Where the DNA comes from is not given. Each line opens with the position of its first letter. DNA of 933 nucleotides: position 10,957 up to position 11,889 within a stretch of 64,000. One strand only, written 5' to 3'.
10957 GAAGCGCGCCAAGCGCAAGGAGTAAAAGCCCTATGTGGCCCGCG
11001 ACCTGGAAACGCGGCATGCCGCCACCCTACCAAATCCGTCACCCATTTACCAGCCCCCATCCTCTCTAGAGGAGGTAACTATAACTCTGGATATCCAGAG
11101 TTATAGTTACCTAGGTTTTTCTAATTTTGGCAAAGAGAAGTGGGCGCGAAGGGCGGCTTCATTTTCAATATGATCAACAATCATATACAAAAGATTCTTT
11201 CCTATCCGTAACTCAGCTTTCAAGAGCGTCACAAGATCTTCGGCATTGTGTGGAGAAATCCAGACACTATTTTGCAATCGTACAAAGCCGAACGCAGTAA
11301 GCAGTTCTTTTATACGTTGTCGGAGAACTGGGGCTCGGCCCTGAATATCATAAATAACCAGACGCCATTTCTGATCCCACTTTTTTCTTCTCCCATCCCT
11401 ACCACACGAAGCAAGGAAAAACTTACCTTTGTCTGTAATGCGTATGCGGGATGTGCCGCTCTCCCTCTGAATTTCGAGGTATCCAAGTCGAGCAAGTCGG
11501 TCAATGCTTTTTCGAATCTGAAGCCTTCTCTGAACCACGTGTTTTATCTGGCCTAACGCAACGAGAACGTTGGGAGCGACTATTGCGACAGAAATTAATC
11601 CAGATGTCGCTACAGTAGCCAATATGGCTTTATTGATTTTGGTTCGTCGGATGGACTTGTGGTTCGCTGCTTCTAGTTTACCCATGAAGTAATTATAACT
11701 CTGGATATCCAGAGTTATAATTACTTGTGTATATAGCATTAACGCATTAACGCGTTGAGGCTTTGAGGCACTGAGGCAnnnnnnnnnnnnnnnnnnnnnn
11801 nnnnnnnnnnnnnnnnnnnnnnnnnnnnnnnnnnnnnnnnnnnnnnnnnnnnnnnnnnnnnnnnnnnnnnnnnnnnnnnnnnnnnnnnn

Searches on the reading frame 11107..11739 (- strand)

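Call 81: search_protein_families(library=pfam, proteins=[window:11107-11739:-], max_evalue=0.01)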
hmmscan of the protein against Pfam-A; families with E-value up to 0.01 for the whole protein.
window:11107-11739:- (210 aa): 3 families
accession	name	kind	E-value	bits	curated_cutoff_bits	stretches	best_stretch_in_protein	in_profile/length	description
PF20803.2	PaaX_M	-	6.5e-16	58.6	24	1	119-193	2-76/83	PaaX protein central Cas2-like domain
PF09827.14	CRISPR_Cas2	-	7.9e-05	23.2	23.8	1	125-174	2-48/74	CRISPR associated protein Cas2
PF22665.2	DUF6293_C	-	0.00043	21.1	27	0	76-108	65-97/101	DUF6293 C-terminal winged helix domain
